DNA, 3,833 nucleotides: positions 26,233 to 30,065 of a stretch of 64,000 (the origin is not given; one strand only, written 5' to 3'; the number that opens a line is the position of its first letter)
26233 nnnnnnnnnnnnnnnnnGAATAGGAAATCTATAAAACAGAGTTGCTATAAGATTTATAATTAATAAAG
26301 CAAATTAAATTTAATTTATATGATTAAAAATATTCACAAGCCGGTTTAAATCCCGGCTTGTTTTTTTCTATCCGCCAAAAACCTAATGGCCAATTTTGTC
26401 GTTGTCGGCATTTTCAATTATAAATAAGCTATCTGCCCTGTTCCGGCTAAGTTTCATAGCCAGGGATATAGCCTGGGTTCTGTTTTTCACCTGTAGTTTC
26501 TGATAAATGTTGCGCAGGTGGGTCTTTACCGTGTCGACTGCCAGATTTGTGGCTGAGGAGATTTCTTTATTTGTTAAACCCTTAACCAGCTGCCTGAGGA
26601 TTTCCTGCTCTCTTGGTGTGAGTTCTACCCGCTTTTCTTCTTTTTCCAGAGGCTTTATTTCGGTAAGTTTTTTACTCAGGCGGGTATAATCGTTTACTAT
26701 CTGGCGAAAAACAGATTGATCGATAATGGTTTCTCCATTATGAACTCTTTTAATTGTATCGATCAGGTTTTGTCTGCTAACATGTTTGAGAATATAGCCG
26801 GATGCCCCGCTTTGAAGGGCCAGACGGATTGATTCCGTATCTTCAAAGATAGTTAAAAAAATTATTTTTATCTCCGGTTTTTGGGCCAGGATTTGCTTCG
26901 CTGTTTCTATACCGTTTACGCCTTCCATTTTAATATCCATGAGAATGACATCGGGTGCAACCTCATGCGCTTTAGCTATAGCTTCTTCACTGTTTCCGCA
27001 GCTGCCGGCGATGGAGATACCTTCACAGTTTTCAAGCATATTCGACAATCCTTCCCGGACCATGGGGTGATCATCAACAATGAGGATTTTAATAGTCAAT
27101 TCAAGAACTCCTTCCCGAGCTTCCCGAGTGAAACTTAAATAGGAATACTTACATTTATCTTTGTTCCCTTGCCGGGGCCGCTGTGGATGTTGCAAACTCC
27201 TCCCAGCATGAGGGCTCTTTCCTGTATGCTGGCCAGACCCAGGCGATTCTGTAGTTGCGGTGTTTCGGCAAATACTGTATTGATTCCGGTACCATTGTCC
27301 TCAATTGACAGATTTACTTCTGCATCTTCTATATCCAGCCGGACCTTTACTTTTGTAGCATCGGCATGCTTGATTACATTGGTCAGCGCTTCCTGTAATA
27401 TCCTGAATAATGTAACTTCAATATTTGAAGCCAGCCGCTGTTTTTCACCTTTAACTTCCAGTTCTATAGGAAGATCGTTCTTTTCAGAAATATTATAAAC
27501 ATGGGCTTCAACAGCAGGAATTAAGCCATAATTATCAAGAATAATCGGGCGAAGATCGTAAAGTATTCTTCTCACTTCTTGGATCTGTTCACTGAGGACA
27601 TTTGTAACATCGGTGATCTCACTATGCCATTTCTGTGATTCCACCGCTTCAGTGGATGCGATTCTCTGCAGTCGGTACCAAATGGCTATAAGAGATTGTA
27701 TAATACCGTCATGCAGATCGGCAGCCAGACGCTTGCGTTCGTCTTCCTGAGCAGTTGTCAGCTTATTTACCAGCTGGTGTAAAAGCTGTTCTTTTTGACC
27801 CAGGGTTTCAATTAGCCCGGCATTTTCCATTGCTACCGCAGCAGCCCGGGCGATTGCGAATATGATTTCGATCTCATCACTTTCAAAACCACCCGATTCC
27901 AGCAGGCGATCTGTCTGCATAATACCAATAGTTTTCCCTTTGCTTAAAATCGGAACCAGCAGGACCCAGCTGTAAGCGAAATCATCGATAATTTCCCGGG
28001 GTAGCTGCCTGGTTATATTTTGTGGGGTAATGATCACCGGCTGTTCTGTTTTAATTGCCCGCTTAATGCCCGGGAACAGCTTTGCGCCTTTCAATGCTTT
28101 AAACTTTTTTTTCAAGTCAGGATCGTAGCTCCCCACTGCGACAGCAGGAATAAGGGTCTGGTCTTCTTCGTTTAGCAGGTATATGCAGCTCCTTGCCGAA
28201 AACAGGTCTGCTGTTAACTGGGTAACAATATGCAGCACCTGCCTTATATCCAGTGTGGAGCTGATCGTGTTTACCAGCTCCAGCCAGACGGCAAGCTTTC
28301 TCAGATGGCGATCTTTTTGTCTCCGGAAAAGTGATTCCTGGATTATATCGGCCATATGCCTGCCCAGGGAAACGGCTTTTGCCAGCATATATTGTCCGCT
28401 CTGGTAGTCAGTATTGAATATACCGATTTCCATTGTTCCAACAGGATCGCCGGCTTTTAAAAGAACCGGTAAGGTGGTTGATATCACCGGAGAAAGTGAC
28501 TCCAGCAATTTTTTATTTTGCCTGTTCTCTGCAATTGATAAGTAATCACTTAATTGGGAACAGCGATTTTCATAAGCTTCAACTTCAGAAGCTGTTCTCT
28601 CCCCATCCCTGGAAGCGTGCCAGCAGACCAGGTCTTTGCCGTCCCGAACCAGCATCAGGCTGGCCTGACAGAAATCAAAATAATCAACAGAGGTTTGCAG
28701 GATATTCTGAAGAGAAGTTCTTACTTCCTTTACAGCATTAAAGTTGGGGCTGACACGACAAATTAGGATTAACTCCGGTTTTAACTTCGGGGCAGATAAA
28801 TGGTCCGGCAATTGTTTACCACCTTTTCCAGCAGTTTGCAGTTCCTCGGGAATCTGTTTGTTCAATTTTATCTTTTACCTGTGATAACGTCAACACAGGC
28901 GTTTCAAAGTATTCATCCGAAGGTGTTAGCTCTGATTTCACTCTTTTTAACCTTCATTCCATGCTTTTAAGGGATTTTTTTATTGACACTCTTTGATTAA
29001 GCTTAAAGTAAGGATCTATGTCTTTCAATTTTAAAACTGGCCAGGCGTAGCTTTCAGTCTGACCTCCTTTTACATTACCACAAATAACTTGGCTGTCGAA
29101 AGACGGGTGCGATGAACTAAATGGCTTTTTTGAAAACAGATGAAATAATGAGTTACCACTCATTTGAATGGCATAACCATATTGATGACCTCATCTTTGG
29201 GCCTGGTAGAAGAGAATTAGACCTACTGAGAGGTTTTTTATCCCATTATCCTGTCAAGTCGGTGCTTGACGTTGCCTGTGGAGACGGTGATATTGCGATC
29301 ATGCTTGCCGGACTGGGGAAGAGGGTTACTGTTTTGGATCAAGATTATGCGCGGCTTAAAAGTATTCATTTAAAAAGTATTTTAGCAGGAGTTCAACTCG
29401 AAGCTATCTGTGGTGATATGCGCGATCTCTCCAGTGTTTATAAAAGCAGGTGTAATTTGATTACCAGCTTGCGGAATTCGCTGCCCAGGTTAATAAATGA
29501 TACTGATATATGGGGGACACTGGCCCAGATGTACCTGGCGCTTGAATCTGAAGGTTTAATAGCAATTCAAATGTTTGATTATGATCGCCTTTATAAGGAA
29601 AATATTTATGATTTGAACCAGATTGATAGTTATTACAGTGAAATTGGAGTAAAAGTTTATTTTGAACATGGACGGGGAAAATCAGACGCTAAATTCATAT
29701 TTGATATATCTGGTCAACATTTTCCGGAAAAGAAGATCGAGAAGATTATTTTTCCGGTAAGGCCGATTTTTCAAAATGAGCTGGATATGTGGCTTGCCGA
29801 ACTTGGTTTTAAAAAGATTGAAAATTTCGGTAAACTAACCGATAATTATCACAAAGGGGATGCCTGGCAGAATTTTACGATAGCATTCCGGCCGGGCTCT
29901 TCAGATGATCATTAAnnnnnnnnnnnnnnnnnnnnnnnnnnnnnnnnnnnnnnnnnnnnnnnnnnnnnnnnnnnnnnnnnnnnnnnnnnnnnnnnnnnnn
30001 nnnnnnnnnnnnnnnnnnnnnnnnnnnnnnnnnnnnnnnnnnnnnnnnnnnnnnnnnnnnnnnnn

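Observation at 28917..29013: Conserved ~100-nt intergenic element present in at least three copies upstream of benzoyl-CoA-pathway operons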

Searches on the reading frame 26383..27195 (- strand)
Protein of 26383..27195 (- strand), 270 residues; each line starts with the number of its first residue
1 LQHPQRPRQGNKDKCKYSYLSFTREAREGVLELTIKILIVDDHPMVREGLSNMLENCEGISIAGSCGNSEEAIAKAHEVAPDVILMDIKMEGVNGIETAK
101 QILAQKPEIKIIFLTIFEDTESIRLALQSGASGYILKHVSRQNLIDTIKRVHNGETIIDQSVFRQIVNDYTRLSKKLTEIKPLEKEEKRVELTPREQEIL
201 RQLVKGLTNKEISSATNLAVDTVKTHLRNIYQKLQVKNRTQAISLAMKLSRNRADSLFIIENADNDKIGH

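Call 10: search_protein_families(library=pfam, proteins=[window:26383-27195:-])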
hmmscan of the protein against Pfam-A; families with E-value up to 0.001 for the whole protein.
window:26383-27195:- (270 aa): 3 families
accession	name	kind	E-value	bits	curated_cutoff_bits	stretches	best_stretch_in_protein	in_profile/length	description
PF00072.30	Response_reg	-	4.3e-29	101.4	30.2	1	37-148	1-110/111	Response regulator receiver domain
PF00196.25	GerE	-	4.9e-21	74.5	23.5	1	192-246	3-57/57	Bacterial regulatory proteins, luxR family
PF08281.18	Sigma70_r4_2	-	2.2e-06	27.6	25.7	1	191-234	10-54/54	Sigma-70, region 4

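Call 49: search_solved_structures(query=window:26383-27099:-, max_evalue=1e-10)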
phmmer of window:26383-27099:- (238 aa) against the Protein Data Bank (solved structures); distinct sequences matched with E-value up to 1e-10: 46.
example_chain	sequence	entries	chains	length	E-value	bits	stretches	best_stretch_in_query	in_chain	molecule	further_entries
7ve6_A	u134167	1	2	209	1.1e-44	155.7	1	1-215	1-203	Response regulator protein VraR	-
4gvp_A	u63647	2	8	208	4.5e-44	153.7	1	2-215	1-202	Response regulator protein vraR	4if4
5hev_A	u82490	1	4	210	6.4e-39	136.9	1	3-216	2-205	Response regulator protein VraR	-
1a04_A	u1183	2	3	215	2.5e-32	115.3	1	4-211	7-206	NITRATE/NITRITE RESPONSE REGULATOR PROTEIN NARL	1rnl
3c3w_A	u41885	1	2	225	1.6e-31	112.8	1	3-222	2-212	TWO COMPONENT TRANSCRIPTIONAL REGULATORY PROTEIN DEVR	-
4yn8_A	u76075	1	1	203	5.8e-25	91.3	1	2-215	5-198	Response regulator ChrA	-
4ldz_A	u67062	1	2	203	1.4e-20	77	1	3-213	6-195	Transcriptional regulatory protein DesR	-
9xzo_A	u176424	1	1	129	1.7e-19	73.5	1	4-120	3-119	De novo protein M1X0B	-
1yio_A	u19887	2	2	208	6.6e-19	71.5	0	5-118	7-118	response regulatory protein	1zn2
4zmr_A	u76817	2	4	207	1.4e-18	70.5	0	3-124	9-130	Response regulator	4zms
4hye_A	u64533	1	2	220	1.9e-18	70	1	3-215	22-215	Response regulator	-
3cz5_A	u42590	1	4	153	6.5e-18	68.3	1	2-136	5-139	Two-component response regulator, LuxR family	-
6er7_A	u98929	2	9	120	6.5e-17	65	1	4-119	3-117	120aa long hypothetical chemotaxis protein (CheY)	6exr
6wsh_A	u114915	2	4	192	2.4e-15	59.8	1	4-156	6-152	Response regulator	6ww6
6ekg_Y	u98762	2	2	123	3.1e-15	59.5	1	3-115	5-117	Chemotaxis protein CheY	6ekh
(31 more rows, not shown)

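Call 50: search_protein_families(library=ncbifam, proteins=[window:26383-27099:-], max_evalue=0.00001)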
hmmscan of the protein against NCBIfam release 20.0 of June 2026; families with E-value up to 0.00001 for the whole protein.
window:26383-27099:- (238 aa): 89 families (the best 25 are shown)
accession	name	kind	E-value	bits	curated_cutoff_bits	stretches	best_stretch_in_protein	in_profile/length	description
NF052445.1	RespRegMctR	equivalog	8.6e-45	152.7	300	1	3-215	2-200/205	two-component system response regulator MctR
NF007935.0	PRK10651.1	equivalog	5.3e-43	146.7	250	1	3-212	7-208/216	two-component system response regulator NarL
NF047785.1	respo_reg_MadR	equivalog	2.7e-40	137.9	300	1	3-217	1-206/209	MadR family response regulator transcription factor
NF011896.0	PRK15369.1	equivalog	7.2e-39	133.6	242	1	2-218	3-208/211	two component system response regulator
NF007708.0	PRK10403.1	equivalog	8.8e-39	133.2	343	1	3-214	7-208/215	nitrate/nitrite response regulator protein NarP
NF007018.1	PRK09483.1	equivalog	3e-36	125.1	280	1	3-220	2-209/217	UvrY/SirA/GacA family response regulator transcription factor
NF007403.0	PRK09935.1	equivalog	5.2e-24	85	271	1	4-214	5-204/210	fimbria biosynthesis transcriptional regulator FimZ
NF007505.1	PRK10100.1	equivalog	5.6e-24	84.9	250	1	36-215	30-200/204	biofilm master transcriptional regulator CsgD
NF041830.1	RR_TF_ErdR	exception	2.6e-23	82.9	390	1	3-217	2-208/213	response regulator transcription factor ErdR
NF008677.0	PRK11697.1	equivalog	1.9e-22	79.8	246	1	3-124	2-120/238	two-component system response regulator BtsR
NF001965.0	PRK00742.1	subfamily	1.5e-21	77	293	1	1-114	2-118/357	chemotaxis-specific protein-glutamate methyltransferase CheB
NF041367.1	CheY_Halo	equivalog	1.1e-20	74.2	200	1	5-119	1-113/114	chemotaxis protein CheY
NF040749.1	tetrathio_RR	equivalog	4.8e-20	72.1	290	1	5-212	2-186/191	tetrathionate respiration response regulator TtrR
NF007685.0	PRK10360.1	equivalog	1.9e-19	70.3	258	1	3-208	2-186/196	response regulator transcription factor UhpA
NF040689.1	MtrAB_MtrA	equivalog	3.5e-19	69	300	1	5-174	1-161/219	MtrAB system response regulator MtrA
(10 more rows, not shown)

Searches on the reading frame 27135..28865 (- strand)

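Call 10: search_protein_families(library=pfam, proteins=[window:27135-28865:-])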
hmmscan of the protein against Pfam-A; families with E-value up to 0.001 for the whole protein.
window:27135-28865:- (576 aa): 6 families
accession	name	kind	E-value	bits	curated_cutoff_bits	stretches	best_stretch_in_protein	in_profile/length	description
PF02518.31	HATPase_c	-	7e-15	55.9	26.4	1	483-575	3-108/111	Histidine kinase-, DNA gyrase B-, and HSP90-like ATPase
PF07730.19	HisKA_3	-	1.5e-12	48.3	24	1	376-440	1-65/68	Histidine kinase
PF13185.12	GAF_2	-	1.9e-12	48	28.6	1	205-347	2-136/136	GAF domain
PF01590.32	GAF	-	2.1e-10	41.7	22.4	1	206-346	1-133/133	GAF domain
PF13492.12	GAF_3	-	1e-06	29.6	27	1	208-348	3-129/129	GAF domain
PF13581.12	HATPase_c_2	-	4e-05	24.1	27.4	1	489-552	35-102/127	Histidine kinase-like ATPase domain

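Call 50: search_protein_families(library=ncbifam, proteins=[window:27135-28865:-], max_evalue=0.00001)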
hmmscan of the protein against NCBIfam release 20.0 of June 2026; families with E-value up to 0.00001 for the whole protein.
window:27135-28865:- (576 aa): 11 families
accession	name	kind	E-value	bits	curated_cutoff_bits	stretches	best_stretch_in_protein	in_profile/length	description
NF052443.1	SensHisKinMctS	equivalog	1.1e-48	165.7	700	1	347-575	218-447/457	two-component system sensor histidine kinase MctS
NF008649.0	PRK11644.1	equivalog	2.1e-33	115.8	408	1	356-575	283-495/499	signal transduction histidine-protein kinase/phosphatase UhpB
NF052531.1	Strep_LiaS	equivalog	3.5e-32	112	450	1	366-576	122-327/328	envelope stress sensor histidine kinase LiaS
NF007896.0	PRK10600.1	equivalog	2.4e-26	92.6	578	1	375-573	389-582/598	nitrate/nitrite two-component system sensor histidine kinase NarX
NF047786.1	his_kin_MadS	equivalog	2.2e-25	89.6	500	1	371-575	225-434/434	MadS family sensor histidine kinase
NF008184.0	PRK10935.1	equivalog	1.4e-23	83.4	553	1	375-574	362-557/565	nitrate/nitrite two-component system sensor histidine kinase NarQ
NF047322.1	HK_morpho_MacS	equivalog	4.5e-19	68.9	300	1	356-575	164-367/367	MacS family sensor histidine kinase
NF040691.1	MtrAB_MtrB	equivalog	1.2e-06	27.8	450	0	453-575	356-491/507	MtrAB system histidine kinase MtrB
NF007898.0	PRK10604.1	equivalog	4.7e-06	26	478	1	347-530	186-363/433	two-component system sensor histidine kinase RstB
NF041832.1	near_NosP_CTERM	subfamily_domain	5.8e-06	25.6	400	0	467-576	103-225/370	NahK/ErcS family hybrid sensor histidine kinase/response regulator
TIGR02916.1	PEP_his_kin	equivalog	6.6e-06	25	300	0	194-575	307-679/679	XrtA/PEP-CTERM system histidine kinase PrsK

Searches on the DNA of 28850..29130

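Call 66: search_rna_families(source=window, start=28850, end=29130, threshold=evalue, max_evalue=1)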
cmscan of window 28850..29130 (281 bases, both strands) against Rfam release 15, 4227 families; matches with E-value up to 1: 1.
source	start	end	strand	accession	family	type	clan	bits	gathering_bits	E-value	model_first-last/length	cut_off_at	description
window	28893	28981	-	RF02306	TtnuCD32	Gene; snRNA; snoRNA; CD-box;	-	20.6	100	0.091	1-98/98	no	Tetrahymena snoRNA TtnuCD32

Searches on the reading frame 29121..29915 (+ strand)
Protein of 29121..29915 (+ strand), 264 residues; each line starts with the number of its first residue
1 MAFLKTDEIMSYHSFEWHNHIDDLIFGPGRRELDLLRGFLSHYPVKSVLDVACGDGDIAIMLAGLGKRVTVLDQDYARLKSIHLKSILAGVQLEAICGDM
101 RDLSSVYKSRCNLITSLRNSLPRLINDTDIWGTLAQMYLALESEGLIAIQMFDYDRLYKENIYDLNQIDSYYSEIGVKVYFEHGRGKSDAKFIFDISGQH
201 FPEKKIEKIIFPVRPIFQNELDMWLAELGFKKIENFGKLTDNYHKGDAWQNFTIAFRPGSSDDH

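Call 10: search_protein_families(library=pfam, proteins=[window:29121-29915:+])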
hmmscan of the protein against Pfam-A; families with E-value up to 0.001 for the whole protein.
window:29121-29915:+ (264 aa): 3 families
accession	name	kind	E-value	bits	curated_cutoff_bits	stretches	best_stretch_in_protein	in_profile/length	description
PF13649.12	Methyltransf_25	-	4e-09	37.5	27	1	48-145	1-97/97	Methyltransferase domain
PF08241.18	Methyltransf_11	-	0.00024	22.1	21.2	1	49-148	1-94/95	Methyltransferase domain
PF13847.12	Methyltransf_31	-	0.00092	19.4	27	0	46-167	5-127/145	Methyltransferase domain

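Call 50: search_protein_families(library=ncbifam, proteins=[window:29121-29915:+], max_evalue=0.00001)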
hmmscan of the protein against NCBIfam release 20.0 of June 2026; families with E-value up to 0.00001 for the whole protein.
window:29121-29915:+ (264 aa): 2 families
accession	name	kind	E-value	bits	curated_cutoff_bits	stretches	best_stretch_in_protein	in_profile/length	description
NF051855.1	GlySarMtaseBact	equivalog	1.4e-16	60.9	350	1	32-247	41-246/259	glycine/sarcosine N-methyltransferase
NF041820.1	daptide_MTase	equivalog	2.8e-06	27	175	1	30-105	23-101/243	daptide-type RiPP biosynthesis methyltransferase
